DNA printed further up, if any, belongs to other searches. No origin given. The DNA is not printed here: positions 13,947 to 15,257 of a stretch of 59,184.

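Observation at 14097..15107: Catalytically degenerate NAD-kinase fold fused to a winged helix: candidate NAD(P)-sensing transcription factor of the salvage cluster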

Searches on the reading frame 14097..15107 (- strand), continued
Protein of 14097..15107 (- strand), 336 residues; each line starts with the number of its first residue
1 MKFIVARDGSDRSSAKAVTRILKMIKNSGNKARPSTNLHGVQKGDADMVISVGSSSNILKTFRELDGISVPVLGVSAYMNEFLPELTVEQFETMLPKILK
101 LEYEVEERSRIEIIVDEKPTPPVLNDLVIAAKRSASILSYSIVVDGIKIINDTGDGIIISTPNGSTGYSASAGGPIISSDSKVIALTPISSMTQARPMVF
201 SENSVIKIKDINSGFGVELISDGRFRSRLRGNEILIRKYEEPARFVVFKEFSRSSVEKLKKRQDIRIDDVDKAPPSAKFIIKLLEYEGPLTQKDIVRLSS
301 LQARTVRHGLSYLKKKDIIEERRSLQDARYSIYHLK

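Call 51: search_protein_families(library=pfam, proteins=[L003:8387-9418:-, L003:7531-8367:-, L003:6463-7518:+, L090:10172-11359:+, L090:9016-9423:-], max_evalue=0.001)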
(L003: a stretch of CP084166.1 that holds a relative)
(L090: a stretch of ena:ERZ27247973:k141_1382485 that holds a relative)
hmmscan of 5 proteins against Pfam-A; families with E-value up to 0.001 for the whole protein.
L003:8387-9418:- (343 aa): 1 family
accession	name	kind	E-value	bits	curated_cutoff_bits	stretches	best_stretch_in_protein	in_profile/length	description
PF02445.21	NadA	-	4.3e-101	338.4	27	1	50-342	2-295/295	Quinolinate synthetase A protein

L003:7531-8367:- (278 aa): 2 families
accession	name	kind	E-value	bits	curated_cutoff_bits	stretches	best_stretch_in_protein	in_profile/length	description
PF01729.25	QRPTase_C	-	9.6e-60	201.6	23.1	1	106-275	1-168/169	Quinolinate phosphoribosyl transferase, C-terminal domain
PF02749.22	QRPTase_N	-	1.4e-24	86.5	27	1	23-104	1-82/82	Quinolinate phosphoribosyl transferase, N-terminal domain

L003:6463-7518:+ (351 aa): 2 families
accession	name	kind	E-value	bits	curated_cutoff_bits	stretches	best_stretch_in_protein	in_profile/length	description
PF05343.19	Peptidase_M42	-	2.2e-83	280.2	23.2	1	44-334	1-292/292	M42 glutamyl aminopeptidase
PF01546.33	Peptidase_M20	-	2.6e-06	27.9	24.6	1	176-340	35-205/206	Peptidase family M20/M25/M40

L090:10172-11359:+ (395 aa): 3 families
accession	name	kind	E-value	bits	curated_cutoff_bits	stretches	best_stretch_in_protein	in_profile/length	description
PF02749.22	QRPTase_N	-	5.7e-21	75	27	1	17-112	1-82/82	Quinolinate phosphoribosyl transferase, N-terminal domain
PF01729.25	QRPTase_C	-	8.3e-13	48.9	23.1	1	114-297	1-169/169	Quinolinate phosphoribosyl transferase, C-terminal domain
PF17956.6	NAPRTase_C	-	3.3e-05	24.8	23.3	1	338-388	51-101/111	Nicotinate phosphoribosyltransferase C-terminal domain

L090:9016-9423:- (135 aa): 1 family
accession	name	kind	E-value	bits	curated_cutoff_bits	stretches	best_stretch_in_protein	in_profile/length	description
PF18306.6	LDcluster4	-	2.8e-07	30.7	26.3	1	3-131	1-121/151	SLOG cluster4 family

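Call 77: find_encoding_contigs(protein=P0096, flank=6000, max_places=1)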
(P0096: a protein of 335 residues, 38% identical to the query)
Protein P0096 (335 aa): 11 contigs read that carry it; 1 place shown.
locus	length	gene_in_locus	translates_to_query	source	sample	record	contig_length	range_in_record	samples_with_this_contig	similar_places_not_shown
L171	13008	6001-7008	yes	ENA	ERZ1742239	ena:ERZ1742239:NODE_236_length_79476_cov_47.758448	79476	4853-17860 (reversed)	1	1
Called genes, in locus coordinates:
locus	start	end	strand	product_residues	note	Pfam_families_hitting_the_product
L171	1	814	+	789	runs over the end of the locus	PF00150:Cellulase, PF01301:Glyco_hydro_35 (weak), PF02449:Glyco_hydro_42 (weak)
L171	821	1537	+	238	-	PF01987:AIM24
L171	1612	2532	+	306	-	PF00701:DHDPS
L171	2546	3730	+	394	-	PF01180:DHO_dh, PF01207:Dus, PF00037:Fer4, PF12838:Fer4_7, PF13187:Fer4_9, PF13237:Fer4_10, PF14697:Fer4_21, PF00037:Fer4, +5 more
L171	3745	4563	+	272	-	PF01261:AP_endonuc_2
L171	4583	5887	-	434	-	PF00083:Sugar_tr, PF07690:MFS_1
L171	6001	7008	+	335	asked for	PF20143:NAD_kinase_C, PF12802:MarR_2 (weak)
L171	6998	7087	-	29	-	-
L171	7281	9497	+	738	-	PF00664:ABC_membrane, PF00005:ABC_tran, PF02463:SMC_N, PF13304:AAA_21 (faint)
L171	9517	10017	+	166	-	PF08909:DUF1854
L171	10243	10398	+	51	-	-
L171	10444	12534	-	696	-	PF00630:Filamin (faint), PF01835:MG2 (faint), PF16640:Big_3_5 (faint), PF17957:Big_7 (faint), PF14289:DUF4369 (faint), PF13715:CarbopepD_reg_2 (faint), PF17802:SpaA (faint), PF13620:CarboxypepD_reg, +10 more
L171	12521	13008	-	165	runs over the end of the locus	-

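Call 78: find_encoding_contigs(protein=P0108, flank=6000, max_places=1)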
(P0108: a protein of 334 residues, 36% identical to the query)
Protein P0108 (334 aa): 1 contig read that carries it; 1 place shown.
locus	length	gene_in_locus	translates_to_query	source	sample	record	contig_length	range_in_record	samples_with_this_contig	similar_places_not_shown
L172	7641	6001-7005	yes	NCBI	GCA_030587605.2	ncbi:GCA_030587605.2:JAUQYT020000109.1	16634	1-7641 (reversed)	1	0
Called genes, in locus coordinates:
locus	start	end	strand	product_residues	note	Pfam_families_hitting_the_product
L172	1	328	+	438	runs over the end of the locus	PF04282:DUF438, PF01814:Hemerythrin, PF08448:PAS_4 (weak), PF13596:PAS_10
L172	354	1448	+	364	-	PF01321:Creatinase_N, PF00557:Peptidase_M24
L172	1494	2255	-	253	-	PF03372:Exo_endo_phos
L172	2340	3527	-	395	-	PF07690:MFS_1, PF00083:Sugar_tr (faint), PF12832:MFS_1_like, PF07690:MFS_1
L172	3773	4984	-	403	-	PF02749:QRPTase_N, PF01729:QRPTase_C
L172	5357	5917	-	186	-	-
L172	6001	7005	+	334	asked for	PF01513:NAD_kinase (weak), PF20143:NAD_kinase_C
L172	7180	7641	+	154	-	?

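Call 79: find_encoding_contigs(protein=P0092, flank=6000, max_places=1)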
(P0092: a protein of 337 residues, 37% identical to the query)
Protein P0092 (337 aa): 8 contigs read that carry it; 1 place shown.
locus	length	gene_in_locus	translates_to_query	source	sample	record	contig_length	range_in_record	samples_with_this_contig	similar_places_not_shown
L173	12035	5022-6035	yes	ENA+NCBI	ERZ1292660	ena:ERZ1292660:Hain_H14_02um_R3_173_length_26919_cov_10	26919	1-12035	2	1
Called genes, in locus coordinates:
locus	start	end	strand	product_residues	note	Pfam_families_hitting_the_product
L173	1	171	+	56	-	?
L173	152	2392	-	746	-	PF01751:Toprim, PF01131:Topoisom_bac, PF01396:Zn_ribbon_Top1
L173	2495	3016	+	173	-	PF03703:bPH_2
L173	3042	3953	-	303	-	PF02749:QRPTase_N, PF01729:QRPTase_C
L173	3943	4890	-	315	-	PF02445:NadA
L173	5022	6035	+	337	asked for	PF01513:NAD_kinase (weak), PF20143:NAD_kinase_C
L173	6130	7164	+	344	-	PF09376:NurA (faint)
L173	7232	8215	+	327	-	PF00294:PfkB, PF08543:Phos_pyr_kin (weak)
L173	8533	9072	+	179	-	-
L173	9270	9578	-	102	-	PF00355:Rieske, PF13806:Rieske_2, PF22543:Rieske_4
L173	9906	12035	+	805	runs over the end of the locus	PF01326:PPDK_N, PF00391:PEP-utilizers, PF02896:PEP-utilizers_C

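Call 80: find_encoding_contigs(protein=P0043, flank=6000, max_places=1)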
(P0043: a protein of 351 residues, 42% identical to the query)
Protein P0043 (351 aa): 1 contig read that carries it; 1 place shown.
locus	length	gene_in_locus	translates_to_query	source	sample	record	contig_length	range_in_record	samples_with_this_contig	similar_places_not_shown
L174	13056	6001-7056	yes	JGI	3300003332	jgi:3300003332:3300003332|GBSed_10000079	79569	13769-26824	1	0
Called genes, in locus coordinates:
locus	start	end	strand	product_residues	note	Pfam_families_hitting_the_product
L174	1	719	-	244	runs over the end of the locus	PF04476:4HFCP_synth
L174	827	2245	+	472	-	PF04515:Choline_transpo, PF24400:DUF7544 (weak), PF10110:GPDPase_memb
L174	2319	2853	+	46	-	-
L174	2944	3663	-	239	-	PF00037:Fer4 (weak), PF12837:Fer4_6 (faint), PF13484:Fer4_16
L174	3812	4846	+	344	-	PF00583:Acetyltransf_1, PF13508:Acetyltransf_7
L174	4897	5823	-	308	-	PF02445:NadA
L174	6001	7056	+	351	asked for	PF01513:NAD_kinase, PF13412:HTH_24 (faint), PF20143:NAD_kinase_C, PF01047:MarR (weak), PF12802:MarR_2 (weak)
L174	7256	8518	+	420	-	PF09861:Lar_N, PF21113:LarA_C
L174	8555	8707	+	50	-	-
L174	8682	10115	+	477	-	PF11794:HpaB_N, PF02770:Acyl-CoA_dh_M (weak), PF03241:HpaB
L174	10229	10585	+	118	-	-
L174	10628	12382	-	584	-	PF00501:AMP-binding, PF13193:AMP-binding_C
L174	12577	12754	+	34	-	-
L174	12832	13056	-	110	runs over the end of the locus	PF02036:SCP2, PF14864:Alkyl_sulf_C (weak)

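Call 84: search_protein_families(library=ncbifam, proteins=[L171:4583-5887:-, L172:2340-3527:-, L172:5357-5917:-, L172:3773-4984:-], max_evalue=0.00001)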
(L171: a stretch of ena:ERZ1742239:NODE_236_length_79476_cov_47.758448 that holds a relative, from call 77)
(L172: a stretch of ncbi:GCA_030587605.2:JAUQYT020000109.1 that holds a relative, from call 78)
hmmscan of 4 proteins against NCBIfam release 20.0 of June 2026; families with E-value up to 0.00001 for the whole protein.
L171:4583-5887:- (434 aa): 51 families (the best 25 are shown)
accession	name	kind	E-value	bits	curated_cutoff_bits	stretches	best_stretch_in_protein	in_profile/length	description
TIGR00895.1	2A0115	subfamily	9.9e-82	275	418.55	1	4-392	5-398/398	aromatic acid/H+ symport family MFS transporter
TIGR00898.1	2A0119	subfamily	1.5e-57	195.6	550.75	1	22-431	92-505/506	cation transport protein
NF008586.0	PRK11551.1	equivalog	4e-47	161.1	410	1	27-420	29-395/406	3-(3-hydroxy-phenyl)propionate transporter MhpT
NF053517.1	HbztTptrPcaK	equivalog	2.6e-42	145.3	770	1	6-419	9-427/437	4-hydroxybenzoate transporter PcaK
TIGR01299.1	synapt_SV2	subfamily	2.1e-31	108.6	637.3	2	10-212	161-376/742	synaptic vesicle protein SV2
TIGR00879.1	SP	subfamily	6.5e-31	107.5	237.8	1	33-432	74-510/510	sugar porter family MFS transporter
TIGR00893.1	2A0114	subfamily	1.2e-29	103.4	395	1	35-418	13-396/399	D-galactonate transporter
TIGR00891.1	2A0112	subfamily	3.7e-28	98.7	552.9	1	23-392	19-388/405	sialate:H+ symport family MFS transporter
NF052357.1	GlucTporGlcPStph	equivalog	6.4e-26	91.2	750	1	17-433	8-434/445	glucose transporter GlcP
TIGR00887.1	2A0109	equivalog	7e-26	91.2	610.3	2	220-433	260-500/502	phosphate:H+ symporter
NF008963.0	PRK12307.1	equivalog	1.7e-25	90.1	637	1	22-427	24-412/426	MFS transporter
NF003024.0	PRK03893.1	subfamily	1.7e-25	89.8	604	1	4-196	14-201/497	sialate:H+ symport family MFS transporter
TIGR00880.1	2_A_01_02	superfamily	3.8e-24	85.4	131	2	56-190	3-137/141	multidrug resistance protein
TIGR00881.1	2A0104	subfamily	1.1e-20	74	407.75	1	36-395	15-373/379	phosphoglycerate transporter protein PgtP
TIGR00883.1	2A0106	subfamily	1.9e-18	66.7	443.45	1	53-412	38-398/400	metabolite/H+ symporter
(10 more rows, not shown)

L172:2340-3527:- (395 aa): 16 families
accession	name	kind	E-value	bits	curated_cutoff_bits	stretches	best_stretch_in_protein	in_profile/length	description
TIGR00880.1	2_A_01_02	superfamily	7.1e-16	58.6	131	2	274-389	18-135/141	multidrug resistance protein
TIGR00900.1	2A0121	subfamily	1.7e-15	57.2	319.6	2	222-391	3-176/364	H+ Antiporter protein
NF012174.0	tet_MFS_A_B_C_D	equivalog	6e-13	48.4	475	1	15-296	7-286/382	Tet(A)/Tet(B)/Tet(C) family tetracycline efflux MFS transporter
NF003477.0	PRK05122.1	subfamily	7.7e-11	41.3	374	1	239-313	38-113/404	MFS transporter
NF012177.1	tet_MFS_42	exception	1.4e-10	41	850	1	47-186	38-175/411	tetracycline efflux MFS transporter Tet(42)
TIGR00893.1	2A0114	subfamily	2.5e-10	39.9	395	1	11-185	216-398/399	D-galactonate transporter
TIGR00881.1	2A0104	subfamily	3.1e-10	39.6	407.75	0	47-212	32-196/379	phosphoglycerate transporter protein PgtP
TIGR00895.1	2A0115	subfamily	1.2e-09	37.6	418.55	0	10-158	251-398/398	aromatic acid/H+ symport family MFS transporter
NF045486.1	tet_MFS_30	exception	2.1e-08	33.8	730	1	17-282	10-273/392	tetracycline efflux MFS transporter Tet(30)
NF007472.0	PRK10054.1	equivalog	2.3e-08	33.5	582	0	64-194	62-188/395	efflux MFS transporter YdeE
NF012190.1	tet_MFS_B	exception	1.1e-07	31.3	850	0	15-296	8-287/400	tetracycline efflux MFS transporter Tet(B)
NF045684.1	tet_MFS_65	exception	3.2e-07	29.9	800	0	253-387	34-168/383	tetracycline efflux MFS transporter Tet(65)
NF009048.0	PRK12382.1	subfamily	1.1e-06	27.7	364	0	241-303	38-101/392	arabinose transporter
NF012207.0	tet_MFS_H_J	exception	1.5e-06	27.5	700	0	255-390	42-177/392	Tet(H)/Tet(J) family tetracycline efflux MFS transporter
TIGR00883.1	2A0106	subfamily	3.6e-06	26.3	443.45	0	128-368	126-381/400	metabolite/H+ symporter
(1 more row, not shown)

L172:5357-5917:- (186 aa): 0 families

L172:3773-4984:- (403 aa): 9 families
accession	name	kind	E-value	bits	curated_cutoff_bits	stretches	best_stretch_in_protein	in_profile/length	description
NF006415.0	PRK08662.1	equivalog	8.6e-136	452.6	243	1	2-401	4-378/381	nicotinate phosphoribosyltransferase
NF006696.0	PRK09243.1-3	equivalog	3.5e-44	151.2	503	1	71-399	99-413/451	nicotinate phosphoribosyltransferase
NF009131.0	PRK12484.1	equivalog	1.4e-36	126.2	330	1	106-399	122-410/455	nicotinate phosphoribosyltransferase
TIGR01513.1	NAPRTase_put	equivalog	1.4e-35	123.1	297.4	1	70-399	87-429/452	nicotinate phosphoribosyltransferase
NF006695.0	PRK09243.1-2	equivalog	5.5e-32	111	469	1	70-329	93-344/480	nicotinate phosphoribosyltransferase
NF005529.0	PRK07188.1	equivalog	6e-29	101.1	378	1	9-321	18-334/358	nicotinate phosphoribosyltransferase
NF006698.0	PRK09243.1-5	equivalog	8.7e-26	90.7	531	1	91-398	117-415/440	nicotinate phosphoribosyltransferase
NF006694.0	PRK09243.1-1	equivalog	1.7e-24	86.4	663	1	70-305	94-316/485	nicotinate phosphoribosyltransferase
NF006697.0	PRK09243.1-4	equivalog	3.8e-20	71.9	776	1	72-305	97-317/488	nicotinate phosphoribosyltransferase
